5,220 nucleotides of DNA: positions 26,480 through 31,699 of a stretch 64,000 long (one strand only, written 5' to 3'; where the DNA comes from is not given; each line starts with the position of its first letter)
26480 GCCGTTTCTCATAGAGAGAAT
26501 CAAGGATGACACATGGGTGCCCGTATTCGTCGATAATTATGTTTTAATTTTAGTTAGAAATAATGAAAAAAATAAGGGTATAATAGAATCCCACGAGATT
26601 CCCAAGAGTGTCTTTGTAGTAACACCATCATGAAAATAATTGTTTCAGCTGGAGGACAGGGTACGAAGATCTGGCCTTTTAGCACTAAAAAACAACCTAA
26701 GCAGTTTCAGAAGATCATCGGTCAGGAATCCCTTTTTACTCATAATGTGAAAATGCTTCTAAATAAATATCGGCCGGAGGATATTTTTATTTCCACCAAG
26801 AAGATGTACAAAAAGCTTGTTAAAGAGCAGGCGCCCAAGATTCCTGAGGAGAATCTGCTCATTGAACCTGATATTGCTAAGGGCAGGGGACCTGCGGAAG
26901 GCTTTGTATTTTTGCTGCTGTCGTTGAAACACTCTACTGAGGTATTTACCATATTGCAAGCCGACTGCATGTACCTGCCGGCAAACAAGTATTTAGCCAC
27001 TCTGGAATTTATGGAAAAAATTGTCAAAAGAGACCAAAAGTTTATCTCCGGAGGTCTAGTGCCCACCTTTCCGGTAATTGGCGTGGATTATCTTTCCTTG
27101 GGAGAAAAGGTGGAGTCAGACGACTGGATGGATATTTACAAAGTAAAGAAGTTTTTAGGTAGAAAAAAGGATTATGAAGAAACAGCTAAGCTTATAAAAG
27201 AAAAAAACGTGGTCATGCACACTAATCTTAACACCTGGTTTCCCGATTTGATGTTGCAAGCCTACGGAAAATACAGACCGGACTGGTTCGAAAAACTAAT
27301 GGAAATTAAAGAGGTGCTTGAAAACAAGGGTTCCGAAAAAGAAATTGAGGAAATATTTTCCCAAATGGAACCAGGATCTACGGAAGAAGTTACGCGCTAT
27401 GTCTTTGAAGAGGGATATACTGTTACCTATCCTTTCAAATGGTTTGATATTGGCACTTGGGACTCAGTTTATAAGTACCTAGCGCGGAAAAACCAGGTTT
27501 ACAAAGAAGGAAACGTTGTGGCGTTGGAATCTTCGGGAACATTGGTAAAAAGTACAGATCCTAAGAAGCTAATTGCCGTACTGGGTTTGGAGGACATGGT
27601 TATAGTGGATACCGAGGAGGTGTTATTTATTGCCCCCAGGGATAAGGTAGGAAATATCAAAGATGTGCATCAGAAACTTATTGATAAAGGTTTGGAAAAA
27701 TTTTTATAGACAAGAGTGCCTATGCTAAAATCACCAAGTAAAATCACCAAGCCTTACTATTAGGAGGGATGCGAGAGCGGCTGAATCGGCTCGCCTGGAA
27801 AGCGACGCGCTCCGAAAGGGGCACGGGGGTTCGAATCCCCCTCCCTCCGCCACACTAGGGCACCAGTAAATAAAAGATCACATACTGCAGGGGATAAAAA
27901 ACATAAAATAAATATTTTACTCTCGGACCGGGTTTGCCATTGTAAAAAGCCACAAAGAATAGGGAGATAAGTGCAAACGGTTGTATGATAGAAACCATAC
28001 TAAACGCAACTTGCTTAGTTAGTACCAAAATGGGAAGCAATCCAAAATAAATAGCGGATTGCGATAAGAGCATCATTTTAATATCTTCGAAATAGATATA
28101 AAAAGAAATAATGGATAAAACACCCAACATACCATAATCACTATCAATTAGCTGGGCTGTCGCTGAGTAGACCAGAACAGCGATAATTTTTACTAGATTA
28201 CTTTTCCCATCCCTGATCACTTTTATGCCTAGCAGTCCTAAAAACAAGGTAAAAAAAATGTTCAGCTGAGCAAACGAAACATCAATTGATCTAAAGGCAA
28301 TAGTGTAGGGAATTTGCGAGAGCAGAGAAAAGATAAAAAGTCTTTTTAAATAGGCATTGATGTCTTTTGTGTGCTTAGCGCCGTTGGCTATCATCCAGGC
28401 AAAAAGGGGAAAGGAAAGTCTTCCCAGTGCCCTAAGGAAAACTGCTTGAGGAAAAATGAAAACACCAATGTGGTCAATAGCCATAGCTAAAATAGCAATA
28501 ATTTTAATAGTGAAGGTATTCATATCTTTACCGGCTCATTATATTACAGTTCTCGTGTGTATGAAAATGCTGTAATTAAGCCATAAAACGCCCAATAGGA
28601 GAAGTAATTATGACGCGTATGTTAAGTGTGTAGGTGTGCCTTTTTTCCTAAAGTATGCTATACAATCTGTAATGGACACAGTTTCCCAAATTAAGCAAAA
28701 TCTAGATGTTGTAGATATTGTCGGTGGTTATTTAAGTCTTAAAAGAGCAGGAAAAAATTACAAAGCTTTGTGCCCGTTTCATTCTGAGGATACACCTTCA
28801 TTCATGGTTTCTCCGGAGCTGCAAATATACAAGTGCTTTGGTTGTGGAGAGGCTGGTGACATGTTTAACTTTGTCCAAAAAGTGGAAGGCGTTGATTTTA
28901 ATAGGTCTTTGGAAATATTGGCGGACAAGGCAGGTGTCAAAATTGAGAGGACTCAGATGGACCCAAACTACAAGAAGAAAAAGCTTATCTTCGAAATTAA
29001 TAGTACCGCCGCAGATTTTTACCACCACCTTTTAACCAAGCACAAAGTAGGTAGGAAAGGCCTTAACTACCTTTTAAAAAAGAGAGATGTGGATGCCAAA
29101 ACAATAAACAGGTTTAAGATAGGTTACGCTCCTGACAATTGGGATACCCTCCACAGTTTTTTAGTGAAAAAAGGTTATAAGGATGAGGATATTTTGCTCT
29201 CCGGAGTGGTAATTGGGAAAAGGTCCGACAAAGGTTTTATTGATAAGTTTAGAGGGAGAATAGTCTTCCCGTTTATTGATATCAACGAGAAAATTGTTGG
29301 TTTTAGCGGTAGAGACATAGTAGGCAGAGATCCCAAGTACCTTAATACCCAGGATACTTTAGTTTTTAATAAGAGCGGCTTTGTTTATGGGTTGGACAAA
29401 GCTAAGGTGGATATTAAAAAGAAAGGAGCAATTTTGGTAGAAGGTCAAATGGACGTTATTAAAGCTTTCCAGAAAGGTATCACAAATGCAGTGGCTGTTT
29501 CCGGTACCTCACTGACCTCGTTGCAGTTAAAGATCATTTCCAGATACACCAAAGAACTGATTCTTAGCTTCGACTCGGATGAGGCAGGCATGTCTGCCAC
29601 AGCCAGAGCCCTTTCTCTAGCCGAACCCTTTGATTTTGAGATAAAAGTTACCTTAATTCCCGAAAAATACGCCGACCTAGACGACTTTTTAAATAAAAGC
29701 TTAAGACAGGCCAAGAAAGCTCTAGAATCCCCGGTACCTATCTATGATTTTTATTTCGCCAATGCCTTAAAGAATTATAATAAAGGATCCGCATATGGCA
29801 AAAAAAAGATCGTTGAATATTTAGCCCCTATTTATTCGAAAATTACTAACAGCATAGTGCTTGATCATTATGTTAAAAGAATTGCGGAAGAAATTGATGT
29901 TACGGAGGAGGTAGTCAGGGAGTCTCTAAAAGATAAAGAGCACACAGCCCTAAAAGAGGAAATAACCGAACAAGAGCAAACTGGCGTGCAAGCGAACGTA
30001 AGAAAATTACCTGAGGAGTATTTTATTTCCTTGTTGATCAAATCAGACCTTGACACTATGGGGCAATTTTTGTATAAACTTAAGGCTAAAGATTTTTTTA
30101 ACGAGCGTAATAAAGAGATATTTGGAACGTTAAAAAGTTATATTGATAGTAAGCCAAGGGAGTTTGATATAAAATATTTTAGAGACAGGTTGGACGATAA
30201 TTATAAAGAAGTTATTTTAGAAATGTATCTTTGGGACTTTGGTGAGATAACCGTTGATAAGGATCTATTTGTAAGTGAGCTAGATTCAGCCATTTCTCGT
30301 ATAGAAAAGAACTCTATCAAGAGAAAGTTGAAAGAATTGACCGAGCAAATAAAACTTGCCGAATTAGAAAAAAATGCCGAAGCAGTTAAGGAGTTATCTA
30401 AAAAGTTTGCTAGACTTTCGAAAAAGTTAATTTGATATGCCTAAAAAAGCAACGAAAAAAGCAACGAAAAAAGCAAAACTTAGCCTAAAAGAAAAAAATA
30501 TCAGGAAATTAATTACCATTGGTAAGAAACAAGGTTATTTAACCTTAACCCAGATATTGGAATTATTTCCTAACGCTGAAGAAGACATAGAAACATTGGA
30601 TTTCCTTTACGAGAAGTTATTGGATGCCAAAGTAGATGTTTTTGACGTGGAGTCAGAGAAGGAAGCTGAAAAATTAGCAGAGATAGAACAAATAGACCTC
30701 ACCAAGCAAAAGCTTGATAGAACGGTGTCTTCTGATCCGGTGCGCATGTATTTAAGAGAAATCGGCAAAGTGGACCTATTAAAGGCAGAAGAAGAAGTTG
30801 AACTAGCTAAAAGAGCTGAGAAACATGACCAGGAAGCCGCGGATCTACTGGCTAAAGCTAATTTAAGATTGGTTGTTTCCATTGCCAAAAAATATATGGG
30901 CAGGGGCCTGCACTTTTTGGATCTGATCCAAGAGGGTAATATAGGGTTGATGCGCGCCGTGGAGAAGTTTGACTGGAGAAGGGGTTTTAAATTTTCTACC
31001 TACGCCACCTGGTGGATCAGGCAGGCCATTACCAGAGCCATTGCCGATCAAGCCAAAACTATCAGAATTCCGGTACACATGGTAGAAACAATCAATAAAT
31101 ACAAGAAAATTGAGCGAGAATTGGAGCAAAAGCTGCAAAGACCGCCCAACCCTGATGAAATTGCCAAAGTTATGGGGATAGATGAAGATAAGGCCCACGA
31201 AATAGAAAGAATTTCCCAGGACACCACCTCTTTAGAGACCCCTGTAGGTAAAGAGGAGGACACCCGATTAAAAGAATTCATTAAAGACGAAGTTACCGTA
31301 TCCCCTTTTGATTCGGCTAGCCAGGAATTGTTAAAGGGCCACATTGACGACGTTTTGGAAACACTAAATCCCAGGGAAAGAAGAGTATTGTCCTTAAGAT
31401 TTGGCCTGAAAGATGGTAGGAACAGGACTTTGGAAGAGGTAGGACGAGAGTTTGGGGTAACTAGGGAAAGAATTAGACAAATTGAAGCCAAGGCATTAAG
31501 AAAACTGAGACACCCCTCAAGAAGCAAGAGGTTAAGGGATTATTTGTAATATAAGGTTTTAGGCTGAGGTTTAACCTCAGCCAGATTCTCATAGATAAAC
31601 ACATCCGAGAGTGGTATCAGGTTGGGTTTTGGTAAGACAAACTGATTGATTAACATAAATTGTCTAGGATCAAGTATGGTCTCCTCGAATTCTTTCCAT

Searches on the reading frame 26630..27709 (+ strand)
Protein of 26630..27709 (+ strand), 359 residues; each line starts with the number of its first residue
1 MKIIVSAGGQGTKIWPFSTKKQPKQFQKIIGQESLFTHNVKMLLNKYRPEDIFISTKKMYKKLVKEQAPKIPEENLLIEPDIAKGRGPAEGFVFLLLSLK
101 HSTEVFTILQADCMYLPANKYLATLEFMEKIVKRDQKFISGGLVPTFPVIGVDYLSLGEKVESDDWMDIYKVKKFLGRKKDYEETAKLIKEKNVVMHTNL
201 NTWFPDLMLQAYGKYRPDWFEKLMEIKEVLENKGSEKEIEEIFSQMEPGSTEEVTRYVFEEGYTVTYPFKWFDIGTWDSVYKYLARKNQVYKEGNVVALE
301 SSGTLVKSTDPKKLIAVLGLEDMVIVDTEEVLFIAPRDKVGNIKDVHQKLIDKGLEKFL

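Call 57: search_protein_families(library=pfam, proteins=[window:26630-27709:+], max_evalue=0.0001)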
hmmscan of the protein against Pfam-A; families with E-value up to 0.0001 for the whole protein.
window:26630-27709:+ (359 aa): 2 families
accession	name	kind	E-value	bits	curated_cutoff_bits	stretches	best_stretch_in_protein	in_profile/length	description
PF00483.29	NTP_transferase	-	7.4e-13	49.1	21.2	1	4-129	3-125/245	Nucleotidyl transferase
PF22640.1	ManC_GMP_beta-helix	-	8e-13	48.5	27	1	294-350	1-55/55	MannoseP isomerase/GMP-like beta-helix domain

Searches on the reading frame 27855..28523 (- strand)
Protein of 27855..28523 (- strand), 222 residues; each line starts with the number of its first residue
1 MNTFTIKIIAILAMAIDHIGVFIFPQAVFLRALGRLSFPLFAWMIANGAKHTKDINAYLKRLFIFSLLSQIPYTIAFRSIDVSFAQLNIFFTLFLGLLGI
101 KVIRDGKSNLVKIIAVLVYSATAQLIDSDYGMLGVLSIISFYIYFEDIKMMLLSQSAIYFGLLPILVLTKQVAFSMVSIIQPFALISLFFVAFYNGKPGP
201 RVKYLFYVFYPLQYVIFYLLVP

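Call 57: search_protein_families(library=pfam, proteins=[window:27855-28523:-], max_evalue=0.0001)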
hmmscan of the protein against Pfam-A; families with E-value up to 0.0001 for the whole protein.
window:27855-28523:- (222 aa): 1 family
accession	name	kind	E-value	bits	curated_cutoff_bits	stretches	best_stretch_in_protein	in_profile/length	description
PF05857.17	TraX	-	2.2e-39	136.1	25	1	5-220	4-216/217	TraX protein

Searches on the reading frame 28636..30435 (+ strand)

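Call 57: search_protein_families(library=pfam, proteins=[window:28636-30435:+], max_evalue=0.0001)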
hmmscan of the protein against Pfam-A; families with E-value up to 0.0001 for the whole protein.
window:28636-30435:+ (599 aa): 7 families
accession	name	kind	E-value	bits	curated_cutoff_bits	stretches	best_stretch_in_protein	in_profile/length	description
PF08275.17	DNAG_N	-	3.8e-35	121.2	26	1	129-257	2-128/128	DNA primase catalytic core, N-terminal domain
PF01807.25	Zn_ribbon_DnaG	-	7.6e-35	119.1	24.9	1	14-106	4-96/98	CHC2 zinc finger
PF13155.12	Toprim_2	-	4.2e-19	69.2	22.1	1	266-352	1-88/88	Toprim-like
PF13662.12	Toprim_4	-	1.9e-14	54.1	25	1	265-332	3-77/85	Toprim domain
PF10410.14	DnaB_bind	-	7.7e-10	39.3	20.6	1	370-425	1-56/56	DnaB-helicase binding domain of primase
PF01751.28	Toprim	-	9.3e-10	39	23.1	1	265-336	2-91/96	Toprim domain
PF13362.12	Toprim_3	-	1.1e-05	26.2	27.2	1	266-355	3-92/95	Toprim domain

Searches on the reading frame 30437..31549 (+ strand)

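Call 57: search_protein_families(library=pfam, proteins=[window:30437-31549:+], max_evalue=0.0001)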
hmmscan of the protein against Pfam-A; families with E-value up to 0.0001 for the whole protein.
window:30437-31549:+ (370 aa): 5 families
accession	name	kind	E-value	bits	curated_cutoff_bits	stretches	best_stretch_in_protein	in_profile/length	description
PF04542.20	Sigma70_r2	-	3.2e-24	85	24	1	138-207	1-70/71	Sigma-70 region 2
PF04539.22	Sigma70_r3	-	4e-23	81.7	25.3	1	217-293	1-77/78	Sigma-70 region 3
PF04545.22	Sigma70_r4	-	1.5e-20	72.9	24.1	1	306-359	1-50/50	Sigma-70, region 4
PF00140.25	Sigma70_r1_2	-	4e-17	62.3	22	1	100-133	1-34/34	Sigma-70 factor, region 1.2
PF03979.19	Sigma70_r1_1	-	5.7e-11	42.7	22.5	1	18-82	3-66/81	Sigma-70 factor, region 1.1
